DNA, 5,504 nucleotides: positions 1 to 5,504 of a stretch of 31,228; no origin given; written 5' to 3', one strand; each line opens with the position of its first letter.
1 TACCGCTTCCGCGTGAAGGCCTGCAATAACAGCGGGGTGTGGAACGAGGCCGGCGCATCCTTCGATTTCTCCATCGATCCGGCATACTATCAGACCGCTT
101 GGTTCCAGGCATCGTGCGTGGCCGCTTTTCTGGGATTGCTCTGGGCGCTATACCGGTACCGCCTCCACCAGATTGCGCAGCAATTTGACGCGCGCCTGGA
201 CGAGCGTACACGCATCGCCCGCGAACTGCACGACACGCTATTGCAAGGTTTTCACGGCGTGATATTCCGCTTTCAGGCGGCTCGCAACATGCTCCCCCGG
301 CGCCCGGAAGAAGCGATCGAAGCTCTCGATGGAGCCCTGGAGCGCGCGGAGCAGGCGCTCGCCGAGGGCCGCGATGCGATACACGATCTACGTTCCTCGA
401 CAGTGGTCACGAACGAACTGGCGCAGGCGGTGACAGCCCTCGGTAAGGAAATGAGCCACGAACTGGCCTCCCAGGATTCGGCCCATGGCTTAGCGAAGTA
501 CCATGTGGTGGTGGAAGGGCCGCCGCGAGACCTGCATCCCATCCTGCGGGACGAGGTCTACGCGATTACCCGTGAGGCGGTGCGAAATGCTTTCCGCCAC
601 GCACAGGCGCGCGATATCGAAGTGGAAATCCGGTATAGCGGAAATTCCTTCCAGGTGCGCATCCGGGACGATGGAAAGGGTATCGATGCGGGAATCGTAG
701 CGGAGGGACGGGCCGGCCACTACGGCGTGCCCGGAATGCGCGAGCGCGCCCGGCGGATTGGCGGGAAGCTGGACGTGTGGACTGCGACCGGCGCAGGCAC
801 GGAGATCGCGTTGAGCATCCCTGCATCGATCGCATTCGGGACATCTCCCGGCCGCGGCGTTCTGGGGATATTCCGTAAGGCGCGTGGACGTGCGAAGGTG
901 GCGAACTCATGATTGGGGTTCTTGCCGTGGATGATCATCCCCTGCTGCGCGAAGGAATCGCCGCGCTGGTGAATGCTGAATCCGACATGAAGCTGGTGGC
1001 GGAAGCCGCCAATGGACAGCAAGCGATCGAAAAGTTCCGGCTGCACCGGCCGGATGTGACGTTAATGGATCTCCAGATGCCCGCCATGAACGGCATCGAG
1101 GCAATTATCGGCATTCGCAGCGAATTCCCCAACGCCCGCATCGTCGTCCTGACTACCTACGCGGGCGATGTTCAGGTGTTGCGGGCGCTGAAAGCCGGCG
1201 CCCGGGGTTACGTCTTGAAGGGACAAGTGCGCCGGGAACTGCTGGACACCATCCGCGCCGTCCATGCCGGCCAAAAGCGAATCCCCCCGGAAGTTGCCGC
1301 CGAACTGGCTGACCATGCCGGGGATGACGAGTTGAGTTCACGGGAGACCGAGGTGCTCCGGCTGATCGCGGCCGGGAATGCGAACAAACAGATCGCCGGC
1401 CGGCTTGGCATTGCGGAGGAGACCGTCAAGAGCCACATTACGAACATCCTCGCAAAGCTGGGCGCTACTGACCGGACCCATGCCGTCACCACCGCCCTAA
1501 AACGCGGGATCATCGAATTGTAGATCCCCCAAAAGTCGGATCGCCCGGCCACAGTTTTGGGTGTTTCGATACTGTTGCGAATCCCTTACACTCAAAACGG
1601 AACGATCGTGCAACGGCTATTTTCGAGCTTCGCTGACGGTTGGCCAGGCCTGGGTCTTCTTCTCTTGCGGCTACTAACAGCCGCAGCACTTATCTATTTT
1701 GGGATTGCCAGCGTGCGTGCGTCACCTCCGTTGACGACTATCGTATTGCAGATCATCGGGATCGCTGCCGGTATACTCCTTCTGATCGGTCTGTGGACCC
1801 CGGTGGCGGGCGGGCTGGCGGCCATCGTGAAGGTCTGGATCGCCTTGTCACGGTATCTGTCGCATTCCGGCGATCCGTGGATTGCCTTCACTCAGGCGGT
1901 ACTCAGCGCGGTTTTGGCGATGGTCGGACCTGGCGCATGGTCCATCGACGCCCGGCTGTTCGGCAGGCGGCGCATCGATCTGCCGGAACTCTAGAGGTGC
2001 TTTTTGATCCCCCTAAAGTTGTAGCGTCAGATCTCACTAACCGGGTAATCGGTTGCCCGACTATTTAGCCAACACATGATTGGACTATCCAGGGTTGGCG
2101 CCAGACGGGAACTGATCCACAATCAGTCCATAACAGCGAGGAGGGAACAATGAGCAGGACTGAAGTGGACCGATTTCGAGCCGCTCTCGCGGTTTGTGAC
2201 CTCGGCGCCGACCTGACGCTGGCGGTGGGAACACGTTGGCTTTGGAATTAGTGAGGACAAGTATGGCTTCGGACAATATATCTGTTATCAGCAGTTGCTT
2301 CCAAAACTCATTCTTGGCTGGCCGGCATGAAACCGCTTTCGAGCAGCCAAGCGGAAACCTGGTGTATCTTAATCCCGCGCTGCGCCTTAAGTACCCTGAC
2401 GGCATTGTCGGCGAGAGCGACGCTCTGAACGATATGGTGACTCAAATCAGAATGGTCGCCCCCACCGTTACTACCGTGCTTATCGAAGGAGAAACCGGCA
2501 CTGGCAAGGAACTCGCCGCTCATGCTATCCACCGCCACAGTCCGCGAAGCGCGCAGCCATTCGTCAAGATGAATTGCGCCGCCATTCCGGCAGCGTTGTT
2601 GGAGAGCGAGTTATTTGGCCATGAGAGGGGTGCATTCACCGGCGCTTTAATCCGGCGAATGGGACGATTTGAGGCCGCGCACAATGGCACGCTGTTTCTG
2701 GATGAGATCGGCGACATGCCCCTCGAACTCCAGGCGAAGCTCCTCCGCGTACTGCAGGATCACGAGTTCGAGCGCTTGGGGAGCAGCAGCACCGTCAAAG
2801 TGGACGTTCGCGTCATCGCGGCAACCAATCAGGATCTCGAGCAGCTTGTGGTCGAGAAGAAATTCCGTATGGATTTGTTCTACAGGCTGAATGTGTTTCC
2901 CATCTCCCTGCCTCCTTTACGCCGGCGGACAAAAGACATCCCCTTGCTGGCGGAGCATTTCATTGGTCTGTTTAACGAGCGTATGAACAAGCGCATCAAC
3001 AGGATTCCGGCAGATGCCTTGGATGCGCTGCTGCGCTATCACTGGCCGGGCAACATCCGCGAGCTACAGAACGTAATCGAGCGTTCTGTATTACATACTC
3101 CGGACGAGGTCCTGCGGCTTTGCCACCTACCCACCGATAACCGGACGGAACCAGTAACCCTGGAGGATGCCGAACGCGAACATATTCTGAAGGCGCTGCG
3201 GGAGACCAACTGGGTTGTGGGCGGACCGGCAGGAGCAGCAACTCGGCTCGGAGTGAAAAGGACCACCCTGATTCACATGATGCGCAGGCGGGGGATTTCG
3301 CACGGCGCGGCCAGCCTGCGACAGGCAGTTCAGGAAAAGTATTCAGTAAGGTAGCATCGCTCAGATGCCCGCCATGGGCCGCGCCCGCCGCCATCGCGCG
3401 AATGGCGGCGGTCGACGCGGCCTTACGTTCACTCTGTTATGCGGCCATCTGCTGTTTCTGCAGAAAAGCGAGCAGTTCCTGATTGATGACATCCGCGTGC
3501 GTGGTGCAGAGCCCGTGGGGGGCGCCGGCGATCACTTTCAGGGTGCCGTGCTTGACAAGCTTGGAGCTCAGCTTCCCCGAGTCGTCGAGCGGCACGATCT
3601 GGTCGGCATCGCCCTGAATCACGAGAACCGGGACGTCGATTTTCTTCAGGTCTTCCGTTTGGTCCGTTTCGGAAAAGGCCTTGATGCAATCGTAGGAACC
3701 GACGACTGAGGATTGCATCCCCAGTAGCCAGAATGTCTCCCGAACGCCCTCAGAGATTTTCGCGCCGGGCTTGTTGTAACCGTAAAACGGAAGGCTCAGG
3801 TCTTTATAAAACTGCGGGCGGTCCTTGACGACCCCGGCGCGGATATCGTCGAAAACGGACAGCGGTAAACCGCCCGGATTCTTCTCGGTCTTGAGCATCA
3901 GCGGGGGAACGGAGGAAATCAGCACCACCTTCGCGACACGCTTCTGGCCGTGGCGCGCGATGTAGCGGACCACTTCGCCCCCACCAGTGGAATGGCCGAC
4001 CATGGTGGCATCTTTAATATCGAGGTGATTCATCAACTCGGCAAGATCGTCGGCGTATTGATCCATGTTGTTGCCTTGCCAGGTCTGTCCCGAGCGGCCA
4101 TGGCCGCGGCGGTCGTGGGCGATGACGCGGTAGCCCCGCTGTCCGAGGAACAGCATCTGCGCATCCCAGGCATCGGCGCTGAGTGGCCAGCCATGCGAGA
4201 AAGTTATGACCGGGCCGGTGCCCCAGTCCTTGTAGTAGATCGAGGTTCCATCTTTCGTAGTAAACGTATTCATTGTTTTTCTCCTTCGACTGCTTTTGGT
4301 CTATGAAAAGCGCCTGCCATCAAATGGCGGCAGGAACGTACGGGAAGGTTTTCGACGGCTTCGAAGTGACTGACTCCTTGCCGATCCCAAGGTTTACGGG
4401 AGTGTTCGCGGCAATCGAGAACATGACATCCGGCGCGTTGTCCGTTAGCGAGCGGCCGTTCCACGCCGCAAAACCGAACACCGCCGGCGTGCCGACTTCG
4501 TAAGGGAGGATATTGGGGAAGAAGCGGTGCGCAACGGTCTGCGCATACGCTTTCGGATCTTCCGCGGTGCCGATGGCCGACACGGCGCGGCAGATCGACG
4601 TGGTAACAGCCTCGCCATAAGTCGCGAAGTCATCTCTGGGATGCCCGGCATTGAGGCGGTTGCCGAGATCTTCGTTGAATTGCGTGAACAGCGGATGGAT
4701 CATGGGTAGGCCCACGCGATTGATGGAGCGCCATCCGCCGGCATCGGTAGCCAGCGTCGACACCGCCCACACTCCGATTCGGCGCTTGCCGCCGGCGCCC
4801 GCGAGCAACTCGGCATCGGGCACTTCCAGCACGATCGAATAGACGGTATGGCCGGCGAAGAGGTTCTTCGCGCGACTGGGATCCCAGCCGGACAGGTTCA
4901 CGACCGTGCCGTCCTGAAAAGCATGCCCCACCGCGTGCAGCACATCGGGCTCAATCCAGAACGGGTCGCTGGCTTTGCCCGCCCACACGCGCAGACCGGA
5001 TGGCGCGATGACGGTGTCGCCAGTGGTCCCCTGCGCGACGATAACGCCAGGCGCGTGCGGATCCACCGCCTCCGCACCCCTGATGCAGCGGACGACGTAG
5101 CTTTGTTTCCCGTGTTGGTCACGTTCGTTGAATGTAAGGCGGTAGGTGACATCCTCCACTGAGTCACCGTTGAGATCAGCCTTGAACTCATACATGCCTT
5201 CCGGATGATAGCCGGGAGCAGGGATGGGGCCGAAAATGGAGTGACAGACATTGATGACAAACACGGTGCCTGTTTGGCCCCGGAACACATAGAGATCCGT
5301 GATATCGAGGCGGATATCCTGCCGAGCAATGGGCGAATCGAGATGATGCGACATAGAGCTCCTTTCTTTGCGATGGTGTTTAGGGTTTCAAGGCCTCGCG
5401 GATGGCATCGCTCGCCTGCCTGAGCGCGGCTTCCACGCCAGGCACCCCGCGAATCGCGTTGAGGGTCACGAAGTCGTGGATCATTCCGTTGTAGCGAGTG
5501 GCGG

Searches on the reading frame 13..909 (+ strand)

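Call 35: search_protein_families(library=pfam, proteins=[window:13-909:+], max_evalue=0.001)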
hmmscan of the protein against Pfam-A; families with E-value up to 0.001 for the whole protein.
window:13-909:+ (299 aa): 3 families
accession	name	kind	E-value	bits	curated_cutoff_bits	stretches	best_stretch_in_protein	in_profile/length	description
PF07730.19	HisKA_3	-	3.7e-17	63.1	24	1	64-129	1-66/68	Histidine kinase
PF02518.31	HATPase_c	-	3e-12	47.4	26.4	1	180-271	4-109/111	Histidine kinase-, DNA gyrase B-, and HSP90-like ATPase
PF13581.12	HATPase_c_2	-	1.2e-06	29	27.4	1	176-231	26-86/127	Histidine kinase-like ATPase domain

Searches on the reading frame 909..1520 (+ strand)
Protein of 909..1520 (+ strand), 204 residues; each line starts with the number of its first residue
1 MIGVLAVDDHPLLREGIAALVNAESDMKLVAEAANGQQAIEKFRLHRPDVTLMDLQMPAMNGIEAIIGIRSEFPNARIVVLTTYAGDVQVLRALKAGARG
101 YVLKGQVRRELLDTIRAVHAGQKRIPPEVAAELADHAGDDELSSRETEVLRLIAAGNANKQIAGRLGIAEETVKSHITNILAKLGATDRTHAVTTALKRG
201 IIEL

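Call 35: search_protein_families(library=pfam, proteins=[window:909-1520:+], max_evalue=0.001)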
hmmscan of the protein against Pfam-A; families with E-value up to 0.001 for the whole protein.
window:909-1520:+ (204 aa): 4 families
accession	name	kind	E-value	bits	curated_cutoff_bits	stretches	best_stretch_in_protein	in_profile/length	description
PF00072.30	Response_reg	-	6.1e-27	94.4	30.2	1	4-115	1-110/111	Response regulator receiver domain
PF00196.25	GerE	-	9.6e-22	76.8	23.5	1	141-195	2-56/57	Bacterial regulatory proteins, luxR family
PF04545.22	Sigma70_r4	-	1.8e-05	24.6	24.1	1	140-184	3-48/50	Sigma-70, region 4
PF08281.18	Sigma70_r4_2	-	0.00016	21.7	25.7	1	141-184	10-54/54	Sigma-70, region 4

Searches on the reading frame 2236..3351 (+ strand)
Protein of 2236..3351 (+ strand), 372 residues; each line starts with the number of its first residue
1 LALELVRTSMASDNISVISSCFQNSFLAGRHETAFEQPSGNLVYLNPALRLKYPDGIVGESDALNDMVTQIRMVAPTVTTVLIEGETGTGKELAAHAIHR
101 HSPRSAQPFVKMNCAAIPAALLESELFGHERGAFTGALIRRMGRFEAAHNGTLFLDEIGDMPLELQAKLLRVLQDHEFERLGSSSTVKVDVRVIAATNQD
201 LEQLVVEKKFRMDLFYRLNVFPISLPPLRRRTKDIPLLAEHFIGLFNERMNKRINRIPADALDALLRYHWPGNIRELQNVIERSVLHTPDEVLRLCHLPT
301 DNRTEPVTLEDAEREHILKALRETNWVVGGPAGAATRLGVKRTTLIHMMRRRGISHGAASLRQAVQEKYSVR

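Call 35: search_protein_families(library=pfam, proteins=[window:2236-3351:+], max_evalue=0.001)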
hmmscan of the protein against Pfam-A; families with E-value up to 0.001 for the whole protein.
window:2236-3351:+ (372 aa): 6 families
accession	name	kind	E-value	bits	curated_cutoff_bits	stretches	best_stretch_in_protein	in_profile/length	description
PF00158.32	Sigma54_activat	-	8.2e-74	247.3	20.2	1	57-223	1-167/168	Sigma-54 interaction domain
PF25601.1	AAA_lid_14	-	1.6e-25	89.2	27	1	229-307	1-79/87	AAA+ ATPase lid domain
PF14532.12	Sigma54_activ_2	-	1.5e-20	74.2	25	1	58-228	1-138/138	Sigma-54 interaction domain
PF02954.25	HTH_8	-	9.7e-06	25.7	22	1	308-346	1-36/42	Bacterial regulatory protein, Fis family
PF07728.20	AAA_5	-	1.6e-05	25.3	22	1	81-199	2-123/139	AAA domain (dynein-related subfamily)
PF00004.35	AAA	-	8.4e-05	23.5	21.2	1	81-203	1-113/131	ATPase family associated with various cellular activities (AAA)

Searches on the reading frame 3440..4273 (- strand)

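Call 35: search_protein_families(library=pfam, proteins=[window:3440-4273:-], max_evalue=0.001)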
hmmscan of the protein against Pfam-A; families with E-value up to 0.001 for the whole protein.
window:3440-4273:- (278 aa): 8 families
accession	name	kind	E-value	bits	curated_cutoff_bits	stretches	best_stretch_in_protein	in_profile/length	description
PF00561.26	Abhydrolase_1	-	1.6e-30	107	25.8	1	21-257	1-242/245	alpha/beta hydrolase fold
PF12146.15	Hydrolase_4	-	1.8e-24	86.8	27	2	22-121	6-109/239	Serine aminopeptidase, S33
PF12697.13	Abhydrolase_6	-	7.2e-19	69.7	26.3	1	25-262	3-213/217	Alpha/beta hydrolase family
PF00326.27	Peptidase_S9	-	5.9e-09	36.2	22.6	1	199-273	131-208/213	Prolyl oligopeptidase family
PF06028.17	DUF915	-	2.4e-06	27.5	22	1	77-119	93-139/255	Alpha/beta hydrolase of unknown function (DUF915)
PF12695.13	Abhydrolase_5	-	7.7e-06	26.2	27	0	206-253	93-140/164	Alpha/beta hydrolase family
PF08386.16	Abhydrolase_4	-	0.00038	21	21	0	204-275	24-95/103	TAP-like protein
PF20434.5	BD-FAE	-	0.00066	19.7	26.8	0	209-239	185-215/215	BD-FAE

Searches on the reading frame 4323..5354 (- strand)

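Call 35: search_protein_families(library=pfam, proteins=[window:4323-5354:-], max_evalue=0.001)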
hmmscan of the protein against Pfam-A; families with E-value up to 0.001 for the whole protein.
window:4323-5354:- (344 aa): 1 family
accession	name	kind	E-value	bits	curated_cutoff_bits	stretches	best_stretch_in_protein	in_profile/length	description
PF14224.11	DUF4331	-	3.9e-24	86.1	27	2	118-269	160-311/421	Domain of unknown function (DUF4331)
